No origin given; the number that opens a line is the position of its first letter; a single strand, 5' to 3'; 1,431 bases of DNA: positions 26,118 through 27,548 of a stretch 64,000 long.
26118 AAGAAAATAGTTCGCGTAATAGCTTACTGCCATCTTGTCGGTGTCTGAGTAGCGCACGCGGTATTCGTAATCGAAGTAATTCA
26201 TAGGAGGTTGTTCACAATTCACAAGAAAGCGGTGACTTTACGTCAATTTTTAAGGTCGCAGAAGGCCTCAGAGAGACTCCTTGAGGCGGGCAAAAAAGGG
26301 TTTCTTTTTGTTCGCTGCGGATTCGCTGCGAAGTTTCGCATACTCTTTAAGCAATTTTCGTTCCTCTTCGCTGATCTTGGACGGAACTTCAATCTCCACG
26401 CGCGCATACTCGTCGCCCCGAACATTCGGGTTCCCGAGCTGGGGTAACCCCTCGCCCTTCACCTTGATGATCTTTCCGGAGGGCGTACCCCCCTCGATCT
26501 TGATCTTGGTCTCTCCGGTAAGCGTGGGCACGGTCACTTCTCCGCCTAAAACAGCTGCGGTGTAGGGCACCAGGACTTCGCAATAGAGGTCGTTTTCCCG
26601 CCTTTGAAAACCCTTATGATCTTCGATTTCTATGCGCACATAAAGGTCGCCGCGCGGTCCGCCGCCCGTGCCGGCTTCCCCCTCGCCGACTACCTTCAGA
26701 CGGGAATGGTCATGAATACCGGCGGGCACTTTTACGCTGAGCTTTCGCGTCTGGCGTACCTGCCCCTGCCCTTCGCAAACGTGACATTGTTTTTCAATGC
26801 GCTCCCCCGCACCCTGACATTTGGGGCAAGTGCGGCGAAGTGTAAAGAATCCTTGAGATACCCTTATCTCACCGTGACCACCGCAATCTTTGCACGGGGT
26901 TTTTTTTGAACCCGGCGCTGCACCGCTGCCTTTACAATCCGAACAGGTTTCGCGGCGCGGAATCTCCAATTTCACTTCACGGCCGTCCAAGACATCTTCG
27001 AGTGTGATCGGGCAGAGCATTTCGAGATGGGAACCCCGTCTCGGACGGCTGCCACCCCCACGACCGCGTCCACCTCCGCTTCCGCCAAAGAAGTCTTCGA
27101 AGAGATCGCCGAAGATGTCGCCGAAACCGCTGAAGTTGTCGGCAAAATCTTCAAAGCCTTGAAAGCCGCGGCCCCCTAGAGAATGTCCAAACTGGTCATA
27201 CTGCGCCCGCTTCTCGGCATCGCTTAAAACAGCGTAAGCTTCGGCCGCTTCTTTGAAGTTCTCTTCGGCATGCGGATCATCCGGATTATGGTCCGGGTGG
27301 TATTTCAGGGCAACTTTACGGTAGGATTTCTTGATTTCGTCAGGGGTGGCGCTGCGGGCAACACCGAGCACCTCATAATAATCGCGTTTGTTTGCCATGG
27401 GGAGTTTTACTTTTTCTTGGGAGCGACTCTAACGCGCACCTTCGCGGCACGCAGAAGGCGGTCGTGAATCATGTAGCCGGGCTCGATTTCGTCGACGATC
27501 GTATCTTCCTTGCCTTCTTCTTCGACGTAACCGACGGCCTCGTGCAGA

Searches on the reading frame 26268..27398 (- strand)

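Call 78: search_protein_families(library=pfam, proteins=[window:26268-27398:-], max_evalue=0.001)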
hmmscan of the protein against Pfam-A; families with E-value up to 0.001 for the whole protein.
window:26268-27398:- (376 aa): 4 families
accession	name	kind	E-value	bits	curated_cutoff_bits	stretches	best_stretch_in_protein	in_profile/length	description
PF01556.23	DnaJ_C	-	2.5e-45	154.6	26.6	1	126-339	2-152/152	DnaJ C terminal domain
PF00226.36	DnaJ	-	1.4e-27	96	27.8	1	6-68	1-63/63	DnaJ domain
PF00684.25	DnaJ_CXXCXGXG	-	6.3e-14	52.4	32.7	1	152-212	1-65/65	DnaJ central domain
PF15777.11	Anti-TRAP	-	0.00017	21.9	32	0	150-183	11-47/59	Tryptophan RNA-binding attenuator protein inhibitory protein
